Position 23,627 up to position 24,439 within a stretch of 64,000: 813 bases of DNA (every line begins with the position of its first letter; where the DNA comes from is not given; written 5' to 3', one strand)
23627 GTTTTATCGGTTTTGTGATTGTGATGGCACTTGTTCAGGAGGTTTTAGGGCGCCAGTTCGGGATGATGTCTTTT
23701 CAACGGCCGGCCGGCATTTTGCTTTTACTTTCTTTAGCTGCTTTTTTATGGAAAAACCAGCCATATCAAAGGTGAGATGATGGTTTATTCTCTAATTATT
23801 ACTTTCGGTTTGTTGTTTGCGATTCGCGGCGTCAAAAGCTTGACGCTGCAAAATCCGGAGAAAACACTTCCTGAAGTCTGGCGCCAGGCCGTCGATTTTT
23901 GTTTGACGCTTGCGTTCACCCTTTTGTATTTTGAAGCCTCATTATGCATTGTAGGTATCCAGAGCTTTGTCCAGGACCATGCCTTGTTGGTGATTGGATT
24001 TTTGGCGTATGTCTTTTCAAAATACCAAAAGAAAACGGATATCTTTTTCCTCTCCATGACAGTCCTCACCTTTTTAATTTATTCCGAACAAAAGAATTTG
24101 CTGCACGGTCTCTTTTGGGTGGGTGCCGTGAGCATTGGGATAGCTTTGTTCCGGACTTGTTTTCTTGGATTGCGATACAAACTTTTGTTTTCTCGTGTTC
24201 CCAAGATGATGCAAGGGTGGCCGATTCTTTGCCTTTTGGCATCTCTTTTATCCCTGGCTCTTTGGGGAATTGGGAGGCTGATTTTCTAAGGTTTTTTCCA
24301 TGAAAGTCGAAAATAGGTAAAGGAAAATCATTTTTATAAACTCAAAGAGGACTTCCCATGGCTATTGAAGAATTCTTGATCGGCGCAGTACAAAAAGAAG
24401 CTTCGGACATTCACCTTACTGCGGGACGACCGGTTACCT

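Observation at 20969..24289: Stripped-down Rnf/Nqr-like membrane module (C, D, 49-aa stub, E-like, A-like) fused to the 3' end of the biotin operon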

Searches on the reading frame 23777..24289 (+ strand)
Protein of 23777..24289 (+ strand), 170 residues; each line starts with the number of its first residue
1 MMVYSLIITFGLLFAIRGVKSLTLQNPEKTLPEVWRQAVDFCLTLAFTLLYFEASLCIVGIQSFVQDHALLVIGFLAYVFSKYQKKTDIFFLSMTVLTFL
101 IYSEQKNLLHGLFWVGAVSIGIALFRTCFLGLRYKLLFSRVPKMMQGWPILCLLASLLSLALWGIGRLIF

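Call 3: search_protein_families(library=pfam, proteins=[window:23777-24289:+], max_evalue=1)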
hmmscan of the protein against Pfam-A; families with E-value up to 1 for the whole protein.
window:23777-24289:+ (170 aa): 1 family
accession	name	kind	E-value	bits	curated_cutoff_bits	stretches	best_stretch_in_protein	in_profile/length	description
PF15932.10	DUF4748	-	0.25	11.6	27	0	69-83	11-25/52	Domain of unknown function (DUF4748)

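Call 4: search_protein_families(library=ncbifam, proteins=[window:23777-24289:+], max_evalue=1)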
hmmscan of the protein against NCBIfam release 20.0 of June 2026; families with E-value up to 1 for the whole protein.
window:23777-24289:+ (170 aa): 4 families
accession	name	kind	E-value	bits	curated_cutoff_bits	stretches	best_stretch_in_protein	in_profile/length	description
TIGR01943.1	rnfA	subfamily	1.6e-05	25.4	229.3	1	93-165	112-186/190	RnfABCDGE type electron transport complex subunit A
NF003481.0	PRK05151.1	equivalog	5.5e-05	23.4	240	1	98-169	120-191/193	electron transport complex subunit RsxA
NF009108.0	PRK12456.1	equivalog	0.0096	16.1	398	1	110-162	139-191/199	Na(+)-translocating NADH-quinone reductase subunit E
TIGR01940.1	nqrE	equivalog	0.043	14.1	247.55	1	55-164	84-195/200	NADH:ubiquinone reductase (Na(+)-transporting) subunit E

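Call 14: search_solved_structures(query=window:23777-24289:+, show_alignments=3, max_evalue=10)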
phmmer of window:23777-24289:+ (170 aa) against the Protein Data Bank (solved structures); distinct sequences matched with E-value up to 10: 4.
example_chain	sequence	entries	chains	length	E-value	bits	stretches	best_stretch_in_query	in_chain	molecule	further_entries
9eri_A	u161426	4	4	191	4.3e-05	26.9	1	102-165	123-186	Na(+)-translocating ferredoxin:NAD(+) oxidoreductase complex subunit A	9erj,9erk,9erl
8ahx_A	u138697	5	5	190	0.00069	23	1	111-169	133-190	Ion-translocating oxidoreductase complex subunit A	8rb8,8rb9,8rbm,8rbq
7zc6_A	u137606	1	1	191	0.058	16.7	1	93-168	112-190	RnfA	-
4hhu_A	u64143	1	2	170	0.13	15.6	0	24-65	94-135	OR280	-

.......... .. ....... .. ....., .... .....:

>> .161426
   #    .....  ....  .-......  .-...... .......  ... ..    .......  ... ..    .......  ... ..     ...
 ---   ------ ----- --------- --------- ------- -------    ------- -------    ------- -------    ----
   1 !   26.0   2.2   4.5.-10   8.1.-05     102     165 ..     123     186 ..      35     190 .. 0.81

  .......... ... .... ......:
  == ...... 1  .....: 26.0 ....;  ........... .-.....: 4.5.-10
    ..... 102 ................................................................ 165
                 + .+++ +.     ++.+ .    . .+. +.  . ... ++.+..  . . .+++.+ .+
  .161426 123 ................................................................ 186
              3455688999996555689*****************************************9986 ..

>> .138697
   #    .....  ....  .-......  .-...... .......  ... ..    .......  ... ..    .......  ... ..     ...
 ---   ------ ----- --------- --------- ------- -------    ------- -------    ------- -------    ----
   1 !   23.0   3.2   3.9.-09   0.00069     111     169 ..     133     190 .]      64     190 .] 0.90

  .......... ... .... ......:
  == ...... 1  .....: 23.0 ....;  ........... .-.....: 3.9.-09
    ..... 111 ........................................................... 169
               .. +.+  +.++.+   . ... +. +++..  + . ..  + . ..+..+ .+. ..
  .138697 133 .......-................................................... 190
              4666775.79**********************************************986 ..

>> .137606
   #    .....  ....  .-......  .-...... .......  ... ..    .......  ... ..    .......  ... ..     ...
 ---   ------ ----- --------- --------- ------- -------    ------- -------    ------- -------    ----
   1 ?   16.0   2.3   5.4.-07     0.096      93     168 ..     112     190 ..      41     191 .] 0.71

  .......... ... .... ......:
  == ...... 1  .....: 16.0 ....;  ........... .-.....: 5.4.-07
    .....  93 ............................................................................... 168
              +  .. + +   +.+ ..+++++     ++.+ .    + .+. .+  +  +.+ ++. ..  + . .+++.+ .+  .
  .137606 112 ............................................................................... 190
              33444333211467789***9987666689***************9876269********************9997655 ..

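Call 33: find_homologous_proteins(query=window:23777-24289:+, max_evalue=0.001)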
Query window:23777-24289:+ (170 aa): 81 proteins with E <= 0.001 among 348 candidates.
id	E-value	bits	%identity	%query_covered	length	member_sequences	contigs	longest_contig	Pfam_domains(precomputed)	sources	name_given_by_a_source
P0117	5.3e-103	360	100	99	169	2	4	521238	-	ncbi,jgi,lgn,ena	-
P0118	3.4e-75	270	79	99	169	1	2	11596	-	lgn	-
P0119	1.2e-51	193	54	99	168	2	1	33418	-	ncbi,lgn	-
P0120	7.9e-49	184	54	99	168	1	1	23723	-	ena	-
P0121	3.7e-47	178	57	99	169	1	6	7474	-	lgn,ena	-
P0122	4.0e-47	178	51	88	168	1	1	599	-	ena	-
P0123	2.1e-46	176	51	99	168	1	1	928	-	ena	-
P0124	2.3e-46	176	51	99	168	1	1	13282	-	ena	-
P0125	2.9e-46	176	52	97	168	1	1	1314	-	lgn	-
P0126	1.1e-45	174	51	99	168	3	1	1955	-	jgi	-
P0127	2.2e-45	173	51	99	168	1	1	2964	-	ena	-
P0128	2.9e-45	172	53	99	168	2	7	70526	-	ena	-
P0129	7.9e-45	171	51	99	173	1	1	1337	-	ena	-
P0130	1.4e-44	170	51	98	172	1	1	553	-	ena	-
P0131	1.5e-44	170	53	92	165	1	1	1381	-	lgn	-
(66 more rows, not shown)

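Call 37: search_solved_structures(query=A4, show_alignments=3, max_evalue=1)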
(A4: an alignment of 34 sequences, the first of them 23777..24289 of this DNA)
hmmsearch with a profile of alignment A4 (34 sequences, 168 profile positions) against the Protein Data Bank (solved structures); distinct sequences matched with E-value up to 1: 4.
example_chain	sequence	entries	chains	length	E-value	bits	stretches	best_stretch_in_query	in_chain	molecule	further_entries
8ahx_A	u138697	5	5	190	0.00011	25.6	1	100-167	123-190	Ion-translocating oxidoreductase complex subunit A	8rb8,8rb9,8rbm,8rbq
9eri_A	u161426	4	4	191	0.00012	25.4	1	95-163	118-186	Na(+)-translocating ferredoxin:NAD(+) oxidoreductase complex subunit A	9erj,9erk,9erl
7zc6_A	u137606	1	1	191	0.014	18.7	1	92-166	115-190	RnfA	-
7xk3_E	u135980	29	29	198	0.14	15.4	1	97-163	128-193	Na(+)-translocating NADH-quinone reductase subunit E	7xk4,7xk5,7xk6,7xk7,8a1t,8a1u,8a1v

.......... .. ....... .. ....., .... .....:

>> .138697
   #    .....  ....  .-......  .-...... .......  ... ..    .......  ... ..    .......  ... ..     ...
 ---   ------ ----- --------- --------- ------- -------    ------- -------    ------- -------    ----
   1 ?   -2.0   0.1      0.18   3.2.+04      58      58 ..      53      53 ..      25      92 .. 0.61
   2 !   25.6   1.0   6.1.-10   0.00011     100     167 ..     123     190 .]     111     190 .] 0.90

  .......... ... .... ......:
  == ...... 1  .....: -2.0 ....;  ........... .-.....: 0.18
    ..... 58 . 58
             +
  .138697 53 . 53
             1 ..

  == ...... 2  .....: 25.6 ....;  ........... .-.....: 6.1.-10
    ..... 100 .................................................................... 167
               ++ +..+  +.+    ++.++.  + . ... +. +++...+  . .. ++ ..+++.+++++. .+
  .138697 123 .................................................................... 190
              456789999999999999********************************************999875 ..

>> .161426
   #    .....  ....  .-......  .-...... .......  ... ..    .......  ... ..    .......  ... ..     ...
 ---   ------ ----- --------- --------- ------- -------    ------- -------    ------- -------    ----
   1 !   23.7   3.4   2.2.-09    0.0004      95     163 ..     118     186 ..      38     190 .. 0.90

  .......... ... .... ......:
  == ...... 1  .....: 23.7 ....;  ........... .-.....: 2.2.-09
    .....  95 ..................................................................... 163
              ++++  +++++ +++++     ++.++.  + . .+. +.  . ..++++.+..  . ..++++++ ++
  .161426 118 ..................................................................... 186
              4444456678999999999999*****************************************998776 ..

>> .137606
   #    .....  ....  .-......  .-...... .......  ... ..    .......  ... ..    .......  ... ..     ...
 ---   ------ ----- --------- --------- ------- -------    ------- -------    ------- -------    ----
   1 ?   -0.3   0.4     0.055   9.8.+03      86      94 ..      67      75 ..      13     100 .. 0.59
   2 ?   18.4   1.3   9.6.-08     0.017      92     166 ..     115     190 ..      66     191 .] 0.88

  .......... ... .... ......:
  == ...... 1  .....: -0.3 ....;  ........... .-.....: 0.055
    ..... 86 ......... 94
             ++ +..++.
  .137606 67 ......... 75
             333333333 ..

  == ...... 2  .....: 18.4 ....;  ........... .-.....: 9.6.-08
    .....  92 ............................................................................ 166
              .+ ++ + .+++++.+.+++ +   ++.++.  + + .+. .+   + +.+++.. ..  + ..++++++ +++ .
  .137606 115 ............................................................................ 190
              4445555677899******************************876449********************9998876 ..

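Call 44: predict_structure(alignment_id=A4)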
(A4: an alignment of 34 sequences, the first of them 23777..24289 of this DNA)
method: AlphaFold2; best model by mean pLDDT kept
length: 170 residues; sequences in the alignment: 34
mean_pLDDT: 74.8   pTM: 0.62
mean pLDDT of the five models: 74.8, 72.2, 71.2, 58.1, 56.7
residues with pLDDT >= 90: 4; 70-90: 100; 50-70: 65; < 50: 1
segments of 3 or more residues with pLDDT < 50: none
pLDDT, mean of each block of 10 residues (from residue 1): 67 64 60 79 87 87 87 89 82 85 78 80 76 65 59 67 60
secondary structure, 60 per line:
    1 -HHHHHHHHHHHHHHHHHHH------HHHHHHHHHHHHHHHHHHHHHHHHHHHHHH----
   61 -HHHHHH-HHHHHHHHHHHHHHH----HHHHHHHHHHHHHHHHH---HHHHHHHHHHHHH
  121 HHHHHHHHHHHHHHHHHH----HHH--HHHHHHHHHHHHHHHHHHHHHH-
elements in order: H2-20 H27-56 H62-67 H69-83 H88-104 H108-138 H148-169

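Call 52: fold_search(model_id=the predicted structure, library=pdb)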
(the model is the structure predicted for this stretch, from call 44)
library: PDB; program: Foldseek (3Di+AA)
matches with E <= 10: 105; with E <= 0.001: 1
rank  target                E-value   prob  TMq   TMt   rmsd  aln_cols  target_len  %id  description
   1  9eri_A                8.0e-04  1.00  0.59  0.53   8.6       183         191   19  Cryo-EM structure of sodium pumping Rnf complex from Acetobacterium woodii bound to NADH (released 2025-03-05)
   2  8ahx_A                1.2e-02  1.00  0.57  0.53   5.2       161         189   21  Cryo-EM structure of the nitrogen-fixation associated NADH:ferredoxin oxidoreductase RNF from Azotobacter vinelandii (released 2023-11-01)
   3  8a1v_E                2.1e-02  1.00  0.52  0.47   4.7       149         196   15  Sodium pumping NADH-quinone oxidoreductase with substrate Q2 (released 2023-06-14)
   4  7xk3_E                5.3e-02  1.00  0.56  0.50   7.3       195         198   16  Cryo-EM structure of Na+-pumping NADH-ubiquinone oxidoreductase from Vibrio cholerae, state 1 (released 2022-07-20)
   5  7zc6_A                1.3e-01  0.99  0.55  0.50   5.7       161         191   20  Na+ - translocating ferredoxin: NAD+ reductase (Rnf) of C. tetanomorphum (released 2022-09-28)
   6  7xk3_D                2.2e-01  0.95  0.45  0.39   7.0       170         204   15  Cryo-EM structure of Na+-pumping NADH-ubiquinone oxidoreductase from Vibrio cholerae, state 1 (released 2022-07-20)
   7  9eri_E                2.4e-01  0.96  0.53  0.47   9.9       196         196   15  Cryo-EM structure of sodium pumping Rnf complex from Acetobacterium woodii bound to NADH (released 2025-03-05)
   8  8a1t_D                2.6e-01  0.96  0.48  0.42   5.7       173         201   13  Sodium pumping NADH-quinone oxidoreductase (released 2023-06-14)
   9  8acy_D                2.6e-01  0.89  0.45  0.39   6.7       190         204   12  X-ray structure of Na+-NQR from Vibrio cholerae at 3.5 A resolution (released 2023-07-12)
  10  7xk7_D                2.8e-01  0.92  0.45  0.39   6.3       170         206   17  Cryo-EM structure of Na+-pumping NADH-ubiquinone oxidoreductase from Vibrio cholerae, with korormicin (released 2022-07-20)
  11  8evu_D                4.7e-01  0.87  0.46  0.40   6.3       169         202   14  Cryo EM structure of Vibrio cholerae NQR (released 2022-11-16)
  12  7dmf                  1.1e+00  0.12  0.22  0.21  13.9       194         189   11  A de novo protein that rigidly extends the structure of tVHS-like domain in tepsin with a new designed domain (released 2021-12-08)
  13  8q3v_E                1.2e+00  0.16  0.28  0.18  18.1       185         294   14  Cryo-EM structure of the methanogenic Na+ translocating N5-methyl-H4MPT:CoM methyltransferase complex (released 2024-07-10)
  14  7zc6_E                1.2e+00  0.25  0.34  0.32  11.7       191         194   14  Na+ - translocating ferredoxin: NAD+ reductase (Rnf) of C. tetanomorphum (released 2022-09-28)
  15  7vq7_A                1.9e+00  0.35  0.35  0.19   8.4       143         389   12  The Al-bound AtALMT1 structure at pH 5 (ALMT1Al/pH5) (released 2021-12-01)
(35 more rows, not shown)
